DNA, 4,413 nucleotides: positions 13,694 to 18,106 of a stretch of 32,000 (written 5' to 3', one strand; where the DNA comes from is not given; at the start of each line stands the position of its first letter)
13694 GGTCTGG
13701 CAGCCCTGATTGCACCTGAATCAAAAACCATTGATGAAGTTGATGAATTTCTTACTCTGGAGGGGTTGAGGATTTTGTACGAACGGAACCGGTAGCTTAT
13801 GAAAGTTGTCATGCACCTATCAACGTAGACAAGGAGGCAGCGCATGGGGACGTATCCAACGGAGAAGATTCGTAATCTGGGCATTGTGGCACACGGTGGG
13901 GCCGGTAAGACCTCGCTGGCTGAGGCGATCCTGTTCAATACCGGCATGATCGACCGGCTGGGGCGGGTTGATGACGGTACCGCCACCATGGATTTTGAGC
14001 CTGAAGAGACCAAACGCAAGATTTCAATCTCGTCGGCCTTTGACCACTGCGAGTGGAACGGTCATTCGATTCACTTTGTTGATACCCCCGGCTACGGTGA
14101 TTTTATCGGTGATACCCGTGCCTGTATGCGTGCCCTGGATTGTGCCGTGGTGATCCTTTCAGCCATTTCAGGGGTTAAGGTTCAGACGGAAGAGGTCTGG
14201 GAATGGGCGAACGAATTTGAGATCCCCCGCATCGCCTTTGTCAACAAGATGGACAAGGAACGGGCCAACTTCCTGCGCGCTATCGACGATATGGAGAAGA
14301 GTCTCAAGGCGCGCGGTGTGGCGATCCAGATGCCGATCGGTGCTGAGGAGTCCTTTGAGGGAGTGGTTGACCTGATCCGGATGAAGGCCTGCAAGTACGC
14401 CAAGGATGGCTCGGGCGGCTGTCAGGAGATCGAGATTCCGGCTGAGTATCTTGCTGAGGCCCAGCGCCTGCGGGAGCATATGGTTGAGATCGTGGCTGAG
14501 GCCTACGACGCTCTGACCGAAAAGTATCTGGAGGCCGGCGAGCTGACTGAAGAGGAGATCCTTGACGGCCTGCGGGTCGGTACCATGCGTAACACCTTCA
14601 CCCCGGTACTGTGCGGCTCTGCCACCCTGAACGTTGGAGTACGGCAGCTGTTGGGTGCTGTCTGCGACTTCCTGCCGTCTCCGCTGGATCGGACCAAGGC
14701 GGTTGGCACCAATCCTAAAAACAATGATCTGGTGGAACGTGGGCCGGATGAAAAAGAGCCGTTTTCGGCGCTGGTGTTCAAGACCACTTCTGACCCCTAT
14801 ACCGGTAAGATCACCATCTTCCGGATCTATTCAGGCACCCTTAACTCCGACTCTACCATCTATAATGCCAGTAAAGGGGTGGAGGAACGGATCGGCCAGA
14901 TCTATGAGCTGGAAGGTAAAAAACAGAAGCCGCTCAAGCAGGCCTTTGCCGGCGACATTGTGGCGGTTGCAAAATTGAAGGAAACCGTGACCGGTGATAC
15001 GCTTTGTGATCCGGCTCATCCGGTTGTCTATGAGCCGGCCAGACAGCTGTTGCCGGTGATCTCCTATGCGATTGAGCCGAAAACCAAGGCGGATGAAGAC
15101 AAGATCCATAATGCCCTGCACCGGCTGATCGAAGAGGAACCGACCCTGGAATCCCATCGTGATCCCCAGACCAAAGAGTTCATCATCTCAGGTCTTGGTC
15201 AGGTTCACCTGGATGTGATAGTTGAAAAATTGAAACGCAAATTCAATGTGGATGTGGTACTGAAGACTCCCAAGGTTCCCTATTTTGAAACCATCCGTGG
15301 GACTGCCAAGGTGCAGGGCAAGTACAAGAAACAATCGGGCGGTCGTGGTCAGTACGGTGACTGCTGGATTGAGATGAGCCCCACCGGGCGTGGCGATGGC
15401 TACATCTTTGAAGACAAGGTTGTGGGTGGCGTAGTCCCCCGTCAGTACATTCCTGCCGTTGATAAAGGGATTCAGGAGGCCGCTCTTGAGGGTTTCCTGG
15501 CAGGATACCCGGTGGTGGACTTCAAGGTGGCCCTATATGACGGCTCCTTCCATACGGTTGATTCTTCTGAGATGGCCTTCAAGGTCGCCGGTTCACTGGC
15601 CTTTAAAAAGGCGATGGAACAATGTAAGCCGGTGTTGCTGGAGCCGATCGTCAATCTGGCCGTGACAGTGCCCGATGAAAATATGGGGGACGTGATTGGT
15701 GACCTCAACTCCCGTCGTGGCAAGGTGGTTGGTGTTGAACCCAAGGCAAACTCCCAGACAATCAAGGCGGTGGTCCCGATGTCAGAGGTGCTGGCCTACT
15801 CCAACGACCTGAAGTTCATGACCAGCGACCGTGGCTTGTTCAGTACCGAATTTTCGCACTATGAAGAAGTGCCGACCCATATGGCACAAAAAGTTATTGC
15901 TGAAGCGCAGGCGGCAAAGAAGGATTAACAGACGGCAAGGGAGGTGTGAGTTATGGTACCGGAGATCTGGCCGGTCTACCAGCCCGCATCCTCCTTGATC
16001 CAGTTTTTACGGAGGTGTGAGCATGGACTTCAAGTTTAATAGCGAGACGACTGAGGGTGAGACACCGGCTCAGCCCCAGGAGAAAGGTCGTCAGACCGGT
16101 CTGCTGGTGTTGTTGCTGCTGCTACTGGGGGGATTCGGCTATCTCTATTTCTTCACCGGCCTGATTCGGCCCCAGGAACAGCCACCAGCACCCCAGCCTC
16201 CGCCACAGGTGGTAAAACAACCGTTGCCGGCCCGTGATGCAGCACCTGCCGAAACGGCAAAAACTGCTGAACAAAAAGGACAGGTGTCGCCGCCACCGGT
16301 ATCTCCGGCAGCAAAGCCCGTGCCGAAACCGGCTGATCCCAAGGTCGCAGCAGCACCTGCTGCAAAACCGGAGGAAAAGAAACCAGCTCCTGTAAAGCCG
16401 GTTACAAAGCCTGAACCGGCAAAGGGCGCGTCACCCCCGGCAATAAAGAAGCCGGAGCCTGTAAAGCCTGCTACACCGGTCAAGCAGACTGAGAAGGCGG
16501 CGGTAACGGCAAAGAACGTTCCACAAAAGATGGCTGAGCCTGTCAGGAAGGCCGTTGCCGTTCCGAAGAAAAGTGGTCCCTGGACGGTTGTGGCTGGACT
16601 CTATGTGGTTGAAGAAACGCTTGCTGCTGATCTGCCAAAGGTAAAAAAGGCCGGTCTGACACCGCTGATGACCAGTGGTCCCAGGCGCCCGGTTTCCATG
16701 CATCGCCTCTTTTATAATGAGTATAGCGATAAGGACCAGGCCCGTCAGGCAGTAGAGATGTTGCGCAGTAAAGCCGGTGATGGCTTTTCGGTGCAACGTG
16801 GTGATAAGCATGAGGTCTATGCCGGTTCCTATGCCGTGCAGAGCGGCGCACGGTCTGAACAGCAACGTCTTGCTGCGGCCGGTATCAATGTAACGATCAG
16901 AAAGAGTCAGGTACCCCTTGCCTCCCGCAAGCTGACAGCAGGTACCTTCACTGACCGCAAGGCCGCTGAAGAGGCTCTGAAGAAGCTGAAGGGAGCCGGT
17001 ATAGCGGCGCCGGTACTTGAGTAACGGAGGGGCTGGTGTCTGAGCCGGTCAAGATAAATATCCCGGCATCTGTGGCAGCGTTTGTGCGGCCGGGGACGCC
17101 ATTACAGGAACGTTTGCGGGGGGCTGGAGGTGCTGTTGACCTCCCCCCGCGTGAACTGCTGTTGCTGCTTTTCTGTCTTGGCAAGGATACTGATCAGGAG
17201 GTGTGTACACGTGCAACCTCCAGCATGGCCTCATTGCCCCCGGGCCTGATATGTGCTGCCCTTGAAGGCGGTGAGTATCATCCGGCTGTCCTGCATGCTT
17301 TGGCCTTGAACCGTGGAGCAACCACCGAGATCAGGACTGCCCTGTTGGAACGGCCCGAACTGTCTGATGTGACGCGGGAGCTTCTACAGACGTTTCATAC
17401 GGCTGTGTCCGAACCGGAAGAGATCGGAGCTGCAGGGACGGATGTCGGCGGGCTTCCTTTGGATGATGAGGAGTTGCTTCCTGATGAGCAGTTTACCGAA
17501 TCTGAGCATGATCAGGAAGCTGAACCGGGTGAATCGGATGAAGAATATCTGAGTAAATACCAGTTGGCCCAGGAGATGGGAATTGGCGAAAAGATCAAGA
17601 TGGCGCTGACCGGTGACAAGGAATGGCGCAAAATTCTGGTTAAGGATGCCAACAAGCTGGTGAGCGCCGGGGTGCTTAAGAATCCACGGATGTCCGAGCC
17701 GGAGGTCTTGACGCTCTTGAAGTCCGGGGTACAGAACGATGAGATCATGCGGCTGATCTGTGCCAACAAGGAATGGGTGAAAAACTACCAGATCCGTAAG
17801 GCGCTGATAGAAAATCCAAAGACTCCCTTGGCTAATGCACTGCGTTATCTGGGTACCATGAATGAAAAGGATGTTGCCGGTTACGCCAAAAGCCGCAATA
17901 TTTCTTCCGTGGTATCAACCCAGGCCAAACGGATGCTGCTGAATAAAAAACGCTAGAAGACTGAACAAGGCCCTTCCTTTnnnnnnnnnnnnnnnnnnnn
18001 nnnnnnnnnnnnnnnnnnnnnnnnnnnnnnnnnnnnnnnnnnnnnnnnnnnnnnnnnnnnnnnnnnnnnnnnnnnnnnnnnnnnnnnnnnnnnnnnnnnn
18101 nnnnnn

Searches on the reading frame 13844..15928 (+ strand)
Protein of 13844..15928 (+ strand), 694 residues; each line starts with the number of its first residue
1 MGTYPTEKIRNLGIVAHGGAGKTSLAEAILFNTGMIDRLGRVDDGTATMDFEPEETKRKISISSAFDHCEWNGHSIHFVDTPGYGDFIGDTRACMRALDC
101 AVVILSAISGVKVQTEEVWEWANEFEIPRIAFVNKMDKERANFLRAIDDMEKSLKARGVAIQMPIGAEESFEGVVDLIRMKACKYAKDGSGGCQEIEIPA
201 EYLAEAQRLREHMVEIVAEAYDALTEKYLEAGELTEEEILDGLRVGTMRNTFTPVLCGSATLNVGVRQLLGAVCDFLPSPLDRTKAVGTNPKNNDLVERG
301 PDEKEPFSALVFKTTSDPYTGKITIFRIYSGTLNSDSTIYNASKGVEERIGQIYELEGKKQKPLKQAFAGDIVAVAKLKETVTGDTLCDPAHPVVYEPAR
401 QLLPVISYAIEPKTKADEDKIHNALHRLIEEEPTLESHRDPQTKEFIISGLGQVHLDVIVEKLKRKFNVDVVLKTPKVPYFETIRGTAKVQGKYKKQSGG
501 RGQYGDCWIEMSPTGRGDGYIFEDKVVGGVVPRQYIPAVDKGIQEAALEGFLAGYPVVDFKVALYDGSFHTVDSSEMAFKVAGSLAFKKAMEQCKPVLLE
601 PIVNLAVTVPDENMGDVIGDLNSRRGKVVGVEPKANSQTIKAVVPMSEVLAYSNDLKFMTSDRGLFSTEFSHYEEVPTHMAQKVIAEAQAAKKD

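Call 44: search_protein_families(library=pfam, proteins=[window:13844-15928:+], max_evalue=0.01)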
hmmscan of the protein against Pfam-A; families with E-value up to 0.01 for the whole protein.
window:13844-15928:+ (694 aa): 9 families
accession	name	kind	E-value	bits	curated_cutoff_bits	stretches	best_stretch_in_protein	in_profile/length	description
PF00009.33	GTP_EFTU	-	1.4e-46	159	26.5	1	7-279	1-188/188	Elongation factor Tu GTP binding domain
PF03764.24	EFG_IV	-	3.7e-44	149.8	24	1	476-595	1-121/121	Elongation factor G, domain IV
PF14492.12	EFG_III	-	3.3e-29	101.2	27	1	404-474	4-74/75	Elongation Factor G, domain III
PF00679.30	EFG_C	-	4.7e-26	91.1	27.9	1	597-683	1-88/89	Elongation factor G C-terminus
PF22042.2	EF-G_D2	-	3.5e-19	69.1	27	1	306-389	1-83/84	Elongation factor G domain 2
PF03144.31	GTP_EFTU_D2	-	1.3e-12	48.3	30.3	1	321-388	1-73/73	Elongation factor Tu domain 2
PF01926.29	MMR_HSR1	-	0.00016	22.2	21.9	1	18-135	8-113/113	50S ribosome-binding GTPase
PF16658.11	RF3_C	-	0.00067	19.9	40.1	1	410-489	15-94/132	Class II release factor RF3, C-terminal domain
PF00735.24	Septin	-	0.0039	16.9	26.2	1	12-96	7-83/280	Septin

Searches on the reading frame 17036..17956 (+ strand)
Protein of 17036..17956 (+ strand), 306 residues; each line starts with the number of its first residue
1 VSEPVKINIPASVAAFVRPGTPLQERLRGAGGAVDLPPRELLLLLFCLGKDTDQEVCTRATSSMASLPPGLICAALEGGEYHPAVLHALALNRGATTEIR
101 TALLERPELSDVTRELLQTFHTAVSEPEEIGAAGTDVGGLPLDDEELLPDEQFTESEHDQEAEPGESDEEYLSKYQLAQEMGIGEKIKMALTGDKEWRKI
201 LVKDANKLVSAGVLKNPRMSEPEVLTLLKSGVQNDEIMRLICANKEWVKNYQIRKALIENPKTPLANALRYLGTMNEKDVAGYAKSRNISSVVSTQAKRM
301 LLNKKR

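Call 3: search_protein_families(library=pfam, proteins=[window:17036-17956:+], max_evalue=1)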
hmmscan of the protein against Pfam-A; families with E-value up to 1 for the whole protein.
window:17036-17956:+ (306 aa): 1 family
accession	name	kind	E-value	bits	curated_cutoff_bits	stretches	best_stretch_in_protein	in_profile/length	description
PF14096.11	DUF4274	-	0.0061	16.9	27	1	234-302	2-68/76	Domain of unknown function (DUF4274)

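Call 4: search_protein_families(library=ncbifam, proteins=[window:17036-17956:+], max_evalue=1)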
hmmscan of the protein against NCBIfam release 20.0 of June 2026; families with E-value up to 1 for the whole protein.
window:17036-17956:+ (306 aa): 0 families

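Call 23: find_homologous_proteins(query=window:17036-17956:+, max_evalue=0.001)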
Query window:17036-17956:+ (306 aa): 1348 proteins with E <= 0.001 among 7207 candidates; the best 120 are listed.
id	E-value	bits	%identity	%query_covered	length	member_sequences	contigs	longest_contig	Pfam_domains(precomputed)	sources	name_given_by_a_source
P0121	4.4e-192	655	98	100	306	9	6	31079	-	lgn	-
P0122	3.0e-174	597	90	100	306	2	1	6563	-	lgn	-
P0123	7.8e-165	566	87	100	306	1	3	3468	-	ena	-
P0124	1.9e-148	512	85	93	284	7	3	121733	-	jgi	-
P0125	3.1e-147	508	85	93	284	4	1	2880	-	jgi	-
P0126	5.1e-143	494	78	99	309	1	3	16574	-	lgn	-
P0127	5.9e-133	461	75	100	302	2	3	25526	-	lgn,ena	-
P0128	2.0e-130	453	72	100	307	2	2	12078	-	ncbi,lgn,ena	-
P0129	1.9e-129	450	75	100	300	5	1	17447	-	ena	-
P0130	5.3e-129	448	71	100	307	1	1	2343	-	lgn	-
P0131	3.0e-128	446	73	100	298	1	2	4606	-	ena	-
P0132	1.4e-127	443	72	100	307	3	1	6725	-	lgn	-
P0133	2.3e-127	443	71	100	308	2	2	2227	-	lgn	-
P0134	2.3e-127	443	70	100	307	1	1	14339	-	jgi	-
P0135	3.5e-127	442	70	100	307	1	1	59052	-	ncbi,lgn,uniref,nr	ncbi:hypothetical protein SAMN02745119_02826 [Trichlorobacter thiogenes]|uniref:Uncharacterized prot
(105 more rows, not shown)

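Call 33: predict_structure(alignment_id=A3)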
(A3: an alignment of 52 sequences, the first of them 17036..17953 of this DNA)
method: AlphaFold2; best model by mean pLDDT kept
length: 306 residues; sequences in the alignment: 52
mean_pLDDT: 76.4   pTM: 0.42
mean pLDDT of the five models: 76.4, 75.0, 74.0, 71.3, 69.6
residues with pLDDT >= 90: 103; 70-90: 125; 50-70: 33; < 50: 45
segments of 3 or more residues with pLDDT < 50: 125-166
pLDDT, mean of each block of 10 residues (from residue 1): 72 94 96 92 96 97 95 89 94 93 93 93 46 30 32 34 52 82 82 83 76 62 86 79 84 85 77 75 61 67 71
secondary structure, 60 per line:
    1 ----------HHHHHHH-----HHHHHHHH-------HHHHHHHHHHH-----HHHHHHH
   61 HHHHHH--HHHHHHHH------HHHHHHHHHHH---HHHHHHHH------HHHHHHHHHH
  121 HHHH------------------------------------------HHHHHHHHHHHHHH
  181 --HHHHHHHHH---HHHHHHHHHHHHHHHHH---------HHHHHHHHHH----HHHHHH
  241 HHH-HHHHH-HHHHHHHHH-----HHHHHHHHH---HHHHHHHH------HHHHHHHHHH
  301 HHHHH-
elements in order: H11-17 H23-30 H38-48 H54-66 H69-76 H83-93 H97-104 H111-124 H167-180 H183-191 H195-211 H221-230 H235-243 H245-249 H251-259 H265-273 H277-284 H291-305

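Call 37: fold_search(model_id=the predicted structure, library=pdb)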
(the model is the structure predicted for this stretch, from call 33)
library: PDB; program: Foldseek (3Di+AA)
matches with E <= 10: 687; with E <= 0.001: 0
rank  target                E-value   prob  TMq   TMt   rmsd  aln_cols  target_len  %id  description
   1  5h7c_A                5.1e-02  0.87  0.27  0.22  20.4       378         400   13  Crystal structure of a repeat protein with two Protein A-DHR14 repeat modules (released 2017-06-28)
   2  5mfl_A                5.4e-02  0.63  0.19  0.18  17.1       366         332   12  Designed armadillo repeat protein (KR)5_GS10_YIIIM6AII (released 2017-09-13)
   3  4rv1_B                6.4e-02  0.72  0.21  0.16  16.1       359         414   14  Crystal Structure of Engineered Protein. Northeast Structural Genomics Consortium (NESG) Target OR497. (released 2014-12-10)
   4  5mfd_A                6.7e-02  0.72  0.23  0.22  16.9       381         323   13  Designed armadillo repeat protein YIIIM''6AII in complex with pD_(KR)5 (released 2017-07-19)
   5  6s9o_A                7.7e-02  0.60  0.21  0.20  16.0       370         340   12  Designed Armadillo Repeat protein internal Lock1 fused to target peptide KRKRKLKFKR (released 2020-02-19)
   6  5mfb_A                8.7e-02  0.54  0.18  0.21  16.7       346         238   12  Designed armadillo repeat protein YIII(Dq)4CqI (released 2017-09-13)
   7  5mfd_J                9.5e-02  0.60  0.22  0.21  16.8       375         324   13  Designed armadillo repeat protein YIIIM''6AII in complex with pD_(KR)5 (released 2017-07-19)
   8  8j07_T                1.0e-01  0.80  0.23  0.21  14.9       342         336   13  96nm repeat of human respiratory doublet microtubule and associated axonemal complexes (released 2023-07-26)
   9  6s9p_B                1.0e-01  0.63  0.23  0.21  16.7       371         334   13  Designed Armadillo Repeat protein internal Lock2 fused to target peptide KRKAKITWKR (released 2020-02-19)
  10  5mfd_G                1.0e-01  0.63  0.22  0.21  16.7       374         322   13  Designed armadillo repeat protein YIIIM''6AII in complex with pD_(KR)5 (released 2017-07-19)
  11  5mfl_C                1.0e-01  0.57  0.22  0.20  16.7       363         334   13  Designed armadillo repeat protein (KR)5_GS10_YIIIM6AII (released 2017-09-13)
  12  6s9l_B                1.1e-01  0.57  0.20  0.22  17.3       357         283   13  Designed Armadillo Repeat protein Lock1 bound to (KR)4KLSF target (released 2020-02-19)
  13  5mfe_B                1.1e-01  0.47  0.19  0.20  17.2       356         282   13  Designed armadillo repeat protein YIIIM5AII in complex with (RR)4 peptide (released 2017-09-13)
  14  5mfh_A                1.2e-01  0.51  0.20  0.21  17.4       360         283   13  Designed armadillo repeat protein YIIIM5AII in complex with peptide (RR)5 (released 2017-09-13)
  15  6s9p_A                1.2e-01  0.69  0.25  0.23  16.9       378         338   12  Designed Armadillo Repeat protein internal Lock2 fused to target peptide KRKAKITWKR (released 2020-02-19)
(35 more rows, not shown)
